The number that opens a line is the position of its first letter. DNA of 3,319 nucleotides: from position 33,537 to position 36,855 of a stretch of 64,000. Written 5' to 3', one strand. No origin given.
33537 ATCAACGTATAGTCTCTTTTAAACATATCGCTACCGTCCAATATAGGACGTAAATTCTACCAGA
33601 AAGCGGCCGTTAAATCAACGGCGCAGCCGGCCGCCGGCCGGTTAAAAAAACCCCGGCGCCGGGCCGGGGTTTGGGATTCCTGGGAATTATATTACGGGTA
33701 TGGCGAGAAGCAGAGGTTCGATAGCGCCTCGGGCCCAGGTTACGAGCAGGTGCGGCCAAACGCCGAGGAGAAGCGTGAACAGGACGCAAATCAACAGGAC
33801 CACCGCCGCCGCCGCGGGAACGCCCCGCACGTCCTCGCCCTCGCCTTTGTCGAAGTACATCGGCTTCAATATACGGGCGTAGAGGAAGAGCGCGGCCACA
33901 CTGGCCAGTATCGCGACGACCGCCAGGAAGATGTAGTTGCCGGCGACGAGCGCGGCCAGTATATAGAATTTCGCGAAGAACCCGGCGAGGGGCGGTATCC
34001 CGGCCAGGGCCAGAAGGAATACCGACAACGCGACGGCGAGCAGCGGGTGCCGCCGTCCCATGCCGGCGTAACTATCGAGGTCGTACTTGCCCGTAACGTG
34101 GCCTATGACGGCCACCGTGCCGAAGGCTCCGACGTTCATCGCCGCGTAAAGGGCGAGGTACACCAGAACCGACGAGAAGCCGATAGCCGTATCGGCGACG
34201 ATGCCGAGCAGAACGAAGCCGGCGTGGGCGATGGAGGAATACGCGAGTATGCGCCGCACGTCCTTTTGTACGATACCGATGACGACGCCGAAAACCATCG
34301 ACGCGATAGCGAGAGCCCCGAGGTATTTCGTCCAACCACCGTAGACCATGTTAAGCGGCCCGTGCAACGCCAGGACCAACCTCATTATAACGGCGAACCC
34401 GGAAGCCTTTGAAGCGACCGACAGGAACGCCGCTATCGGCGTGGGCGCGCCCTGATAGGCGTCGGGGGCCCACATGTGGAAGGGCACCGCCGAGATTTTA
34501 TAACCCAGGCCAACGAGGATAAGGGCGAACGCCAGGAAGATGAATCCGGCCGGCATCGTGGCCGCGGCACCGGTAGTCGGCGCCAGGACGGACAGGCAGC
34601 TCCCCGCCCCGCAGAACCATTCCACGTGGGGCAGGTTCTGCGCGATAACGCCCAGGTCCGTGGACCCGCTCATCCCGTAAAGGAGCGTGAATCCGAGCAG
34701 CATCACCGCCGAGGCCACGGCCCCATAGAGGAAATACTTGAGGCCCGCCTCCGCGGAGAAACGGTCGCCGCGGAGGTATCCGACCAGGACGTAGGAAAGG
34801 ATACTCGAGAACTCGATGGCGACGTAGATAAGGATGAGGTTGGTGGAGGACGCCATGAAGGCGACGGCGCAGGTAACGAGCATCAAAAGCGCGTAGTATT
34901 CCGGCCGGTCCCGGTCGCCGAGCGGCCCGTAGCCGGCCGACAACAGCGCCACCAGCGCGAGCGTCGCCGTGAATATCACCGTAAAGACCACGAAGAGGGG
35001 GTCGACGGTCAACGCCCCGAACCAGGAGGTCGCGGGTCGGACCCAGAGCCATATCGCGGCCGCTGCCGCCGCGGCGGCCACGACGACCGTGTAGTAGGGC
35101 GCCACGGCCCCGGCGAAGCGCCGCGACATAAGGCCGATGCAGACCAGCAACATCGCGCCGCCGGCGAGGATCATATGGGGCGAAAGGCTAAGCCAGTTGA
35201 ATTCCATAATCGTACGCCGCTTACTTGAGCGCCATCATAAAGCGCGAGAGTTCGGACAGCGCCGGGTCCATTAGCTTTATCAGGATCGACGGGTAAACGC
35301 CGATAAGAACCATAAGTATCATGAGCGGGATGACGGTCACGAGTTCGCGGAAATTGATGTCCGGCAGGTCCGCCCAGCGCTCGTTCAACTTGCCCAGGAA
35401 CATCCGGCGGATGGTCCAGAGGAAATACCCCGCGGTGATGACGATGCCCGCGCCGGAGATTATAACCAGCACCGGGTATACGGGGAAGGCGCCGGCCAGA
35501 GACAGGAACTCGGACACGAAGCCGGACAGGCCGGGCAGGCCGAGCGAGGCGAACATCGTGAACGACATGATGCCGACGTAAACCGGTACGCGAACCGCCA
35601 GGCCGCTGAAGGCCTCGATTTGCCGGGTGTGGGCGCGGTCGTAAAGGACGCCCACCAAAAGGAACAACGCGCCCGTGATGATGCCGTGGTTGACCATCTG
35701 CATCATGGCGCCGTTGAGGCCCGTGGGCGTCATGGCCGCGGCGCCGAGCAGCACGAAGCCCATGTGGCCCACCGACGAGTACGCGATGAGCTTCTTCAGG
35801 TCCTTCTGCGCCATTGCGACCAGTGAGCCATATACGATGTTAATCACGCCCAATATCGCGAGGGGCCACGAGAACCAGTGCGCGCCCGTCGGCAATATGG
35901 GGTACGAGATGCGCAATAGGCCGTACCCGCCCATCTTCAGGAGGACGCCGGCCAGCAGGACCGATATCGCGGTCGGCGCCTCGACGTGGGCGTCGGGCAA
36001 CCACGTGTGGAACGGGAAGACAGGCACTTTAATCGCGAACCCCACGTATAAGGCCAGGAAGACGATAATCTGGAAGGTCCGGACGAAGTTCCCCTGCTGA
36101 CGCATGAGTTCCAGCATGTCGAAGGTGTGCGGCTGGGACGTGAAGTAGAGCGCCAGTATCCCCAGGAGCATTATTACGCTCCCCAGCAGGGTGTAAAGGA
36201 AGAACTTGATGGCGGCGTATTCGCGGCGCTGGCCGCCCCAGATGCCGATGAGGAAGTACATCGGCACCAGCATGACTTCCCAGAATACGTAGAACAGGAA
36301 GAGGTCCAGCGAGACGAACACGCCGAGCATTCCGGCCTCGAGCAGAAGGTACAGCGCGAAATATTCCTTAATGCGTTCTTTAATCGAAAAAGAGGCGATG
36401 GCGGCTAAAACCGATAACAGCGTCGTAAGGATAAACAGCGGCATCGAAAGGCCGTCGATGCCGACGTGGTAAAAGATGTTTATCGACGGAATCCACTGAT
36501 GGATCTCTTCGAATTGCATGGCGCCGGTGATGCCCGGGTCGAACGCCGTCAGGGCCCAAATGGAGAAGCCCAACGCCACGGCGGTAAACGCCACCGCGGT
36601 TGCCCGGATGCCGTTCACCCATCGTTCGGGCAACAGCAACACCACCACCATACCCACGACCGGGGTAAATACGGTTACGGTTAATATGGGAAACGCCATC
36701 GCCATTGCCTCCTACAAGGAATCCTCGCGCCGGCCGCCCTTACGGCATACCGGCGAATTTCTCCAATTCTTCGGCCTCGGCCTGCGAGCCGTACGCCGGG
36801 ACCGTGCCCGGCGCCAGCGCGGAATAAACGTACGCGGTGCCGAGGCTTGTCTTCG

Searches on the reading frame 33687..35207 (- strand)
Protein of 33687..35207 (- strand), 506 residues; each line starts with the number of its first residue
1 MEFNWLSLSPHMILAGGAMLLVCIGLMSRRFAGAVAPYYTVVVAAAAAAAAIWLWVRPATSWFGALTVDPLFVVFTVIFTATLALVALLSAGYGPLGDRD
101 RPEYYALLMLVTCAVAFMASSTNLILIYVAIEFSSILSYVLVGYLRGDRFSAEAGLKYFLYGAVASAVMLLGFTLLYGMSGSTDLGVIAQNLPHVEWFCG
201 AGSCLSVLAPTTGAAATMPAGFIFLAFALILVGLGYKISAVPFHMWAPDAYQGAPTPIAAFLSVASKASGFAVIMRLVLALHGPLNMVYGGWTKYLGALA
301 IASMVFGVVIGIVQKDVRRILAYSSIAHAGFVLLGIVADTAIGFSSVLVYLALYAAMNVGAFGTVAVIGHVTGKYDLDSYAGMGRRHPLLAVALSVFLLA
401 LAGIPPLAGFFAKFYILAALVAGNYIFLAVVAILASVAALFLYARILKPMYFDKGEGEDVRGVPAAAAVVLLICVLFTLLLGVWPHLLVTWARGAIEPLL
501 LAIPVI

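Call 5: search_protein_families(library=ncbifam, proteins=[window:33687-35207:-], max_evalue=1)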
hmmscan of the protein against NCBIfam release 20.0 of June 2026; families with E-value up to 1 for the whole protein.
window:33687-35207:- (506 aa): 72 families (the best 25 are shown)
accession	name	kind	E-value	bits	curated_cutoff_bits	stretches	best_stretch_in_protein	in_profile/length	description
TIGR01770.1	NDH_I_N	subfamily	6.9e-113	378.1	332.6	1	5-488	1-471/472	NADH-quinone oxidoreductase subunit NuoN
NF004440.0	PRK05777.1-3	equivalog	1.4e-101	340.8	519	1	8-496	11-473/477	NADH-quinone oxidoreductase subunit NuoN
NF004441.0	PRK05777.1-4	equivalog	2.3e-96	323.5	477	1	101-495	144-519/524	NADH-quinone oxidoreductase subunit NuoN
NF004446.0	PRK05777.2-4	equivalog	8.3e-95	318.8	590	1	2-489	8-488/502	NADH-quinone oxidoreductase subunit NuoN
NF002701.0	PRK02504.1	equivalog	9.7e-95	317.9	569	1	8-496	15-490/513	NAD(P)H-quinone oxidoreductase subunit N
NF004442.0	PRK05777.1-5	equivalog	1.6e-93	314.3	523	1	3-498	6-480/483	NADH-quinone oxidoreductase subunit NuoN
NF004443.0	PRK05777.2-1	equivalog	3.5e-73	247.5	626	1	3-486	9-482/506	NADH-quinone oxidoreductase subunit NuoN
NF004444.0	PRK05777.2-2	equivalog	3e-72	244.3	496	1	3-462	12-452/496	NADH-quinone oxidoreductase subunit NuoN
NF004445.0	PRK05777.2-3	equivalog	2.6e-69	234.4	408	1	18-488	22-466/475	NADH-quinone oxidoreductase subunit NuoN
NF004439.0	PRK05777.1-1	equivalog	2.6e-65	221.2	531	1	6-493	9-479/485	NADH-quinone oxidoreductase subunit NuoN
NF006240.0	PRK08376.1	subfamily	5e-51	174.2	662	1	67-489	87-496/521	putative monovalent cation/H+ antiporter subunit D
TIGR01972.1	NDH_I_M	subfamily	1.8e-49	168.7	263.8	1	66-499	74-482/486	NADH-quinone oxidoreductase subunit M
NF004448.0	PRK05777.2-6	equivalog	2.6e-49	168.6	869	1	3-455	13-446/492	NADH-quinone oxidoreductase subunit NuoN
NF004447.0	PRK05777.2-5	equivalog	3.9e-49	167.9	547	1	98-481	92-451/458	NADH-quinone oxidoreductase subunit NuoN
NF006241.0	PRK08377.1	equivalog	3.5e-47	161.6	645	1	72-491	76-469/494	NADH dehydrogenase subunit N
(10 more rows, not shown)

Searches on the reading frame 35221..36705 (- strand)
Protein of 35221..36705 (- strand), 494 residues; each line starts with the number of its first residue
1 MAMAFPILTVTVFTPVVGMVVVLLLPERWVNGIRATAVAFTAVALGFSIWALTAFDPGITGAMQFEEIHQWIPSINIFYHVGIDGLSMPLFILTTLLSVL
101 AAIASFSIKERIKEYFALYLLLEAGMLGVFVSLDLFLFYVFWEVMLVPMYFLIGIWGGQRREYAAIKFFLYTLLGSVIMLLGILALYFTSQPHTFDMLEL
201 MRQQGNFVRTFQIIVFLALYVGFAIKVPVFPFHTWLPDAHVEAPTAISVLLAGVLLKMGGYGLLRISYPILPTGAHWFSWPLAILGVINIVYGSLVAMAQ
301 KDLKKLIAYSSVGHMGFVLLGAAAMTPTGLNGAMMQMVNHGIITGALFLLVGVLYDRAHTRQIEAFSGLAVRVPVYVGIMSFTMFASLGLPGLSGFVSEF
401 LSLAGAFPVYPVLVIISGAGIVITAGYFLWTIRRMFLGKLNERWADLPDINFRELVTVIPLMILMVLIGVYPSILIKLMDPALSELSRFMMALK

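Call 5: search_protein_families(library=ncbifam, proteins=[window:35221-36705:-], max_evalue=1)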
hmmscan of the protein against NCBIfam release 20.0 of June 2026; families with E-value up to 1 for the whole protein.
window:35221-36705:- (494 aa): 76 families (the best 25 are shown)
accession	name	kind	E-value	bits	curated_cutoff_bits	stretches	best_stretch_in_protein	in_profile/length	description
TIGR01972.1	NDH_I_M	subfamily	3.8e-180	599.7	263.8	1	8-486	1-482/486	NADH-quinone oxidoreductase subunit M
NF004499.0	PRK05846.1-3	equivalog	6e-154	513.5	585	1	4-486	3-484/502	NADH-quinone oxidoreductase subunit M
NF004500.0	PRK05846.1-4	equivalog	2.3e-145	485.2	550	1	3-485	2-501/525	NADH-quinone oxidoreductase subunit M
NF004501.0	PRK05846.1-5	subfamily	2.7e-143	478.3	598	1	3-488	2-485/492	NADH-quinone oxidoreductase subunit M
NF004505.0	PRK05846.2-5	equivalog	5.7e-139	464.1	700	1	7-490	4-485/508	NADH-quinone oxidoreductase subunit M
NF009212.0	PRK12561.1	subfamily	8.3e-135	450.5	645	1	3-487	4-496/531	NAD(P)H-quinone oxidoreductase subunit 4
NF005060.0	PRK06473.1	equivalog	1.6e-127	426.3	747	1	8-486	2-481/500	NADH-quinone oxidoreductase subunit M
NF004506.0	PRK05846.2-6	equivalog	3e-123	412.7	789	1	4-480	3-483/493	NADH-quinone oxidoreductase subunit M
NF002713.0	PRK02546.1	subfamily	7.4e-121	404.2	827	1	3-488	6-500/533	NAD(P)H-quinone oxidoreductase subunit 4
NF005611.0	PRK07363.1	equivalog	3.7e-118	395.2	764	1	8-486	2-481/501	NADH-quinone oxidoreductase subunit M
NF004498.0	PRK05846.1-1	equivalog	1.7e-113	380.1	614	1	40-491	37-501/509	NADH-quinone oxidoreductase subunit M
NF004504.0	PRK05846.2-3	equivalog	1.9e-110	370.3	785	1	4-482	8-490/499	NADH-quinone oxidoreductase subunit M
NF004502.0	PRK05846.2-1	equivalog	4.5e-102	342.4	791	1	7-482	5-493/500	NADH-quinone oxidoreductase subunit M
NF004503.0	PRK05846.2-2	subfamily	7.1e-84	282.8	720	1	41-479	36-482/490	NADH-quinone oxidoreductase subunit M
NF006419.0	PRK08668.1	equivalog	8.5e-64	216.4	617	1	8-481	4-476/613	NADH dehydrogenase subunit M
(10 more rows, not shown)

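Call 29: find_homologous_proteins(query=window:35221-36705:-, max_evalue=1e-100)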
Query window:35221-36705:- (494 aa): 7910 proteins with E <= 1e-100 among 8000 candidates; the best 120 are listed.
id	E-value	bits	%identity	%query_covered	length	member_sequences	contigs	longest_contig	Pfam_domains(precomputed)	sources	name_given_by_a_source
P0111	6.8e-289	977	91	100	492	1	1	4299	PF00361.26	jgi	jgi:NADH-quinone oxidoreductase subunit M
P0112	2.7e-287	972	90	100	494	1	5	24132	PF00361.26,PF01059.23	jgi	jgi:NADH-quinone oxidoreductase subunit M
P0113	2.9e-286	968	90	100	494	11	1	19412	PF00361.26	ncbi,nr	ncbi:MAG TPA: NADH-quinone oxidoreductase subunit M [bacterium]|nr:NADH-quinone oxidoreductase subun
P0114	3.9e-286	968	90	100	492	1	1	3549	PF00361.26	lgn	-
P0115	3.9e-286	968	91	100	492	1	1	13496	PF00361.26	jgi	jgi:NADH-quinone oxidoreductase subunit M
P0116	6.6e-286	967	90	100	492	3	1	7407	PF00361.26,PF01059.23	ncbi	-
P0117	1.0e-285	966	90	100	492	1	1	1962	PF00361.26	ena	-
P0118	9.6e-285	963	90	100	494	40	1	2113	PF00361.26,PF01059.23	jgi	jgi:NADH-quinone oxidoreductase subunit M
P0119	4.9e-284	961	90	100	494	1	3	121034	PF00361.26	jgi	jgi:NADH-quinone oxidoreductase subunit M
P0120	7.7e-284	960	89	100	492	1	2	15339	PF00361.26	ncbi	-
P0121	1.7e-283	959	90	100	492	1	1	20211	PF00361.26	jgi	jgi:NADH-quinone oxidoreductase subunit M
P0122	2.1e-283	959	90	100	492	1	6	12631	PF00361.26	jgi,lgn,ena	jgi:NADH-quinone oxidoreductase subunit M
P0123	5.3e-282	954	88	100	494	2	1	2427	PF00361.26,PF01059.23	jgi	jgi:NADH-quinone oxidoreductase subunit M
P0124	1.0e-281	953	92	96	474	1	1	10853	PF00361.26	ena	-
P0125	1.5e-278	943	88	100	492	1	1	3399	PF00361.26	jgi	jgi:NADH-quinone oxidoreductase subunit M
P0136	2.9e-265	899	84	100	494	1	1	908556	PF00361.26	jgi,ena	-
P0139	3.0e-224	764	71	100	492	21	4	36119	PF00361.26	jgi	jgi:NADH-quinone oxidoreductase subunit M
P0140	2.1e-217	741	69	100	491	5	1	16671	PF00361.26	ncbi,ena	-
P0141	3.8e-202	691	66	98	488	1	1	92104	PF00361.26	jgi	-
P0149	1.7e-197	675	66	98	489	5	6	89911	PF00361.26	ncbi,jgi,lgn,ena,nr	ncbi:MAG: NADH-quinone oxidoreductase subunit M [Candidatus Coatesbacteria bacterium]|nr:MAG: NADH-q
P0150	4.0e-195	668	65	99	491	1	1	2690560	PF00361.26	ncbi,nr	ncbi:MAG: NADH-quinone oxidoreductase subunit M [Candidatus Eiseniibacteriota bacterium]|nr:MAG: NAD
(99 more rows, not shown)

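Call 30: find_encoding_contigs(protein=P0139, flank=10000, max_places=1)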
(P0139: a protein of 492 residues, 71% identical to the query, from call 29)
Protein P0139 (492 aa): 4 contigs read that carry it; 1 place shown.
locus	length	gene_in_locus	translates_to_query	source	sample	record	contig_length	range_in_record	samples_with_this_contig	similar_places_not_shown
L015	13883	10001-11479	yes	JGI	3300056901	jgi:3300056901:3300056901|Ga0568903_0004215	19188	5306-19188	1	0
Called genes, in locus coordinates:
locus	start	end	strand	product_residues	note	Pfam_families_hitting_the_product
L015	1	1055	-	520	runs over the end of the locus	-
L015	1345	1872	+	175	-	PF00329:Complex1_30kDa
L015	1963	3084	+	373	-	PF00346:Complex1_49kDa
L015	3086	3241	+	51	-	-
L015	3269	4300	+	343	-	PF00146:NADHdh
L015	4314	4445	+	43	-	-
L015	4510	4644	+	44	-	-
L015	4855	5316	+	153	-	PF13183:Fer4_8 (faint), PF13534:Fer4_17 (faint), PF13237:Fer4_10 (weak), PF14697:Fer4_21 (faint), PF12797:Fer4_2 (faint), PF12838:Fer4_7, PF13187:Fer4_9 (weak), PF00037:Fer4, +3 more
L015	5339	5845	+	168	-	PF00499:Oxidored_q3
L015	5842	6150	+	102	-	PF00420:Oxidored_q2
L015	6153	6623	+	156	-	-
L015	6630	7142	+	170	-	-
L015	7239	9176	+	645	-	PF00662:Proton_antipo_N, PF00361:Proton_antipo_M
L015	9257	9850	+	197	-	-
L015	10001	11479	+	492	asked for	PF00361:Proton_antipo_M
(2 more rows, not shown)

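Call 31: find_encoding_contigs(protein=P0140, flank=10000, max_places=1)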
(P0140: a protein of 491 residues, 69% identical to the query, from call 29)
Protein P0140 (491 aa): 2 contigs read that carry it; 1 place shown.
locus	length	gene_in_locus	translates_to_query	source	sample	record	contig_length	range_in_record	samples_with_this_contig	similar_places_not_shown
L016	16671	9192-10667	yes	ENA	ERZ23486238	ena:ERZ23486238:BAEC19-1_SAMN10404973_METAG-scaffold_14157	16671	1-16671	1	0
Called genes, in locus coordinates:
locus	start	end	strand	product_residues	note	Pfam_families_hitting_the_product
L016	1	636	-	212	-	?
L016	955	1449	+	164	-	PF00329:Complex1_30kDa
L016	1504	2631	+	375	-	PF00346:Complex1_49kDa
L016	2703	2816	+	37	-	-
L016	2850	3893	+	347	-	PF00146:NADHdh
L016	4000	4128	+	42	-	-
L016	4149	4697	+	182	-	PF13183:Fer4_8 (faint), PF13534:Fer4_17 (faint), PF13484:Fer4_16 (faint), PF13237:Fer4_10 (weak), PF12838:Fer4_7, PF13187:Fer4_9 (weak), PF14697:Fer4_21 (weak), PF00037:Fer4, +3 more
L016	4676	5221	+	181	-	-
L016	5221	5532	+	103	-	PF00420:Oxidored_q2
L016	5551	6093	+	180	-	-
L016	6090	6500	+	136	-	-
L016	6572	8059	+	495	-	-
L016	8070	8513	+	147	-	-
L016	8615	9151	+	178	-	-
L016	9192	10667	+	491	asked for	PF00361:Proton_antipo_M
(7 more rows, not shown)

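Call 32: find_encoding_contigs(protein=P0149, flank=10000, max_places=1)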
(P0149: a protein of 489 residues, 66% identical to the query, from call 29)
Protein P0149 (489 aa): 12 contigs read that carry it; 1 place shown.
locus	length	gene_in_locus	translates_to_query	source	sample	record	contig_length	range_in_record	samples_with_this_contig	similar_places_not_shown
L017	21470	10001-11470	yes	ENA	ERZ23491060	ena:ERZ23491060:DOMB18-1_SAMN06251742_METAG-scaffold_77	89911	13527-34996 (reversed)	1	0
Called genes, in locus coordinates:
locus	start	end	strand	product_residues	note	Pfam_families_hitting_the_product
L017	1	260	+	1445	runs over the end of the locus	PF08126:Propeptide_C25, PF01364:Peptidase_C25, PF13860:FlgD_ig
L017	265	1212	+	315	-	-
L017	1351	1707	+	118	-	PF00507:Oxidored_q4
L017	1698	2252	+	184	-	PF01058:Oxidored_q6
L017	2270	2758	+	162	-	PF00329:Complex1_30kDa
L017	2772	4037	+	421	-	PF00346:Complex1_49kDa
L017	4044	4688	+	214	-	-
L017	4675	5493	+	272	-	PF25062:ARM_TT21_N (weak), PF13424:TPR_12 (weak), PF13432:TPR_16, PF14559:TPR_19, PF00515:TPR_1, PF07719:TPR_2 (weak), PF13181:TPR_8 (weak), PF13432:TPR_16, +15 more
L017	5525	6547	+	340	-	PF00146:NADHdh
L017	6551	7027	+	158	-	PF25160:LdpA_Fe-S-bd (faint), PF12797:Fer4_2 (faint), PF13237:Fer4_10, PF00037:Fer4 (weak), PF13183:Fer4_8 (weak), PF12838:Fer4_7, PF13187:Fer4_9 (weak), PF00037:Fer4, +4 more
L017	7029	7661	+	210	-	PF00499:Oxidored_q3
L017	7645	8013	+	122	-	PF00420:Oxidored_q2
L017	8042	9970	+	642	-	PF00662:Proton_antipo_N, PF00361:Proton_antipo_M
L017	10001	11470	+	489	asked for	PF00361:Proton_antipo_M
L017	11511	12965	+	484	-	PF00361:Proton_antipo_M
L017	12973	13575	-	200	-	PF14559:TPR_19 (faint), PF25064:ARM_TT21_5th (faint), PF07719:TPR_2 (faint), PF13371:TPR_9 (weak), PF12895:ANAPC3 (weak), PF00515:TPR_1 (weak), PF13181:TPR_8, PF13428:TPR_14 (weak), +1 more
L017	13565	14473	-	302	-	PF01619:Pro_dh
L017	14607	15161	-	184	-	-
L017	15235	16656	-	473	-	PF00004:AAA (weak), PF07728:AAA_5 (faint), PF13401:AAA_22 (faint), PF00004:AAA, PF07724:AAA_2, PF10431:ClpB_D2-small (faint)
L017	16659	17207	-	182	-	PF00227:Proteasome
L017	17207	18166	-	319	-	PF02899:Phage_int_SAM_1, PF13102:Phage_int_SAM_5 (weak), PF13495:Phage_int_SAM_4 (weak), PF00589:Phage_integrase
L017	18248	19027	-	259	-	PF00005:ABC_tran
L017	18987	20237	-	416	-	PF03968:LptD_N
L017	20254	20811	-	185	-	PF06835:LptC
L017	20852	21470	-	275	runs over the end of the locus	PF06347:SH3_4 (faint), PF08239:SH3_3, PF13424:TPR_12, PF00515:TPR_1, PF07719:TPR_2 (weak), PF13414:TPR_11, PF14559:TPR_19 (weak), PF07719:TPR_2 (weak), +6 more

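Call 50: find_encoding_contigs(protein=P0141, flank=9000, max_places=1)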
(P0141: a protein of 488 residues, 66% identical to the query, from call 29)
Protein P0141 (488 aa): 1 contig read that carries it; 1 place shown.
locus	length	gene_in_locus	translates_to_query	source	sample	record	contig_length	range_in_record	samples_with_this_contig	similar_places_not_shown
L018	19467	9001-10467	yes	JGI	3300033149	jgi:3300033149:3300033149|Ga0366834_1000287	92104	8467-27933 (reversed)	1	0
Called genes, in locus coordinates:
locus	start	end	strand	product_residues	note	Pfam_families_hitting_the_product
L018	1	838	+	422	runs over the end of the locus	PF02310:B12-binding, PF04055:Radical_SAM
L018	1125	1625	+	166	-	PF00359:PTS_EIIA_2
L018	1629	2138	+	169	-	PF00359:PTS_EIIA_2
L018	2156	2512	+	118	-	PF00507:Oxidored_q4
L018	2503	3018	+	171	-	PF01058:Oxidored_q6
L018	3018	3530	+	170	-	PF00329:Complex1_30kDa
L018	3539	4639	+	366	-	PF00374:NiFeSe_Hases (faint), PF00346:Complex1_49kDa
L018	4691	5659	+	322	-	PF00146:NADHdh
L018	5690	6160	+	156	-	PF13183:Fer4_8 (faint), PF14697:Fer4_21 (faint), PF12797:Fer4_2 (faint), PF13237:Fer4_10 (weak), PF12838:Fer4_7, PF13187:Fer4_9, PF13484:Fer4_16 (weak), PF00037:Fer4 (weak), +3 more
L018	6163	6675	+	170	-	PF00499:Oxidored_q3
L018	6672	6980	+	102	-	PF00420:Oxidored_q2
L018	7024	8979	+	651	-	PF00662:Proton_antipo_N, PF00361:Proton_antipo_M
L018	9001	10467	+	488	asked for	PF00361:Proton_antipo_M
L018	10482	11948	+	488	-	PF00361:Proton_antipo_M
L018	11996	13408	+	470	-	PF05140:ResB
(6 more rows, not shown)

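Call 51: find_encoding_contigs(protein=P0150, flank=9000, max_places=1)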
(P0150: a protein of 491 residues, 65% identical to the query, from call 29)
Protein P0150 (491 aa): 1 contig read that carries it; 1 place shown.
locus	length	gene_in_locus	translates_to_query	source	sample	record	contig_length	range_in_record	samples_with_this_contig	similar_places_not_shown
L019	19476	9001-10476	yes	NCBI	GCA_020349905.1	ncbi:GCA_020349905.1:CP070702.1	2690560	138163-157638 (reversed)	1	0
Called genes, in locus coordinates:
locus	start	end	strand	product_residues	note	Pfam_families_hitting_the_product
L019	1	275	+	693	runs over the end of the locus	PF13414:TPR_11 (faint), PF13432:TPR_16 (faint), PF13371:TPR_9, PF13431:TPR_17 (faint), PF14559:TPR_19 (weak)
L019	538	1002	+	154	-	PF00359:PTS_EIIA_2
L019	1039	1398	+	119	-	PF00507:Oxidored_q4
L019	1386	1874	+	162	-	PF01058:Oxidored_q6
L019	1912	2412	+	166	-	PF00329:Complex1_30kDa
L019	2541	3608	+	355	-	PF00346:Complex1_49kDa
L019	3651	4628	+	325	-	PF00146:NADHdh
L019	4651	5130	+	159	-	PF13183:Fer4_8 (faint), PF13534:Fer4_17 (faint), PF25160:LdpA_Fe-S-bd (faint), PF13237:Fer4_10 (weak), PF14697:Fer4_21, PF12838:Fer4_7, PF13187:Fer4_9, PF00037:Fer4, +5 more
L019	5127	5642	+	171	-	PF00499:Oxidored_q3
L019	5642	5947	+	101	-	PF00420:Oxidored_q2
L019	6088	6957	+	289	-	-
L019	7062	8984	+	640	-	PF00662:Proton_antipo_N, PF00361:Proton_antipo_M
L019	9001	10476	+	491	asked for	PF00361:Proton_antipo_M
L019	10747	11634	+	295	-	PF16575:CLP1_P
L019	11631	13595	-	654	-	PF00270:DEAD (faint), PF06733:DEAD_2, PF06777:HBB (weak), PF13307:Helicase_C_2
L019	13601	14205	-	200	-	PF00730:HhH-GPD, PF00633:HHH (weak)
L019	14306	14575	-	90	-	-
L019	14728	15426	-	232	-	PF02683:DsbD_TM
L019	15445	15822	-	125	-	PF00085:Thioredoxin, PF13098:Thioredoxin_2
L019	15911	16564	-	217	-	-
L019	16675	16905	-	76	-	PF13192:Thioredoxin_3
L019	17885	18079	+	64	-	-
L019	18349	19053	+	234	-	PF05875:Ceramidase (faint)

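Call 52: find_encoding_contigs(protein=P0136, flank=10000, max_places=1)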
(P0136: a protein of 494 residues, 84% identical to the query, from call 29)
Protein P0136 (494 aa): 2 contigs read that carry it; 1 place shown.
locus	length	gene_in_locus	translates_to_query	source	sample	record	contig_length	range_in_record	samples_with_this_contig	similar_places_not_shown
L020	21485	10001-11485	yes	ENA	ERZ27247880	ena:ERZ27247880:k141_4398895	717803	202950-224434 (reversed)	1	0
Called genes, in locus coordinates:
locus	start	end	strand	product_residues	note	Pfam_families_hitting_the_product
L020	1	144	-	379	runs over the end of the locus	PF04055:Radical_SAM, PF13186:SPASM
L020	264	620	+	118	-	PF00507:Oxidored_q4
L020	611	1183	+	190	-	PF01058:Oxidored_q6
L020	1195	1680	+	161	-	PF00329:Complex1_30kDa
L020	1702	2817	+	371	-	PF00346:Complex1_49kDa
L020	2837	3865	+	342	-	PF00146:NADHdh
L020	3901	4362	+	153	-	PF13534:Fer4_17 (faint), PF13183:Fer4_8 (faint), PF14697:Fer4_21 (faint), PF12797:Fer4_2 (faint), PF13237:Fer4_10, PF12838:Fer4_7, PF13187:Fer4_9 (weak), PF00037:Fer4 (weak), +2 more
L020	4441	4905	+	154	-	-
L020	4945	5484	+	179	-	-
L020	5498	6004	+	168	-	PF00499:Oxidored_q3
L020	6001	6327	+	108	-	PF00420:Oxidored_q2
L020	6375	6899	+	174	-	-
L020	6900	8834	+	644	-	PF00662:Proton_antipo_N, PF00361:Proton_antipo_M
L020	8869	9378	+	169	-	-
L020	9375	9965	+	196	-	PF14559:TPR_19 (faint)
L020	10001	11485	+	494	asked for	PF00361:Proton_antipo_M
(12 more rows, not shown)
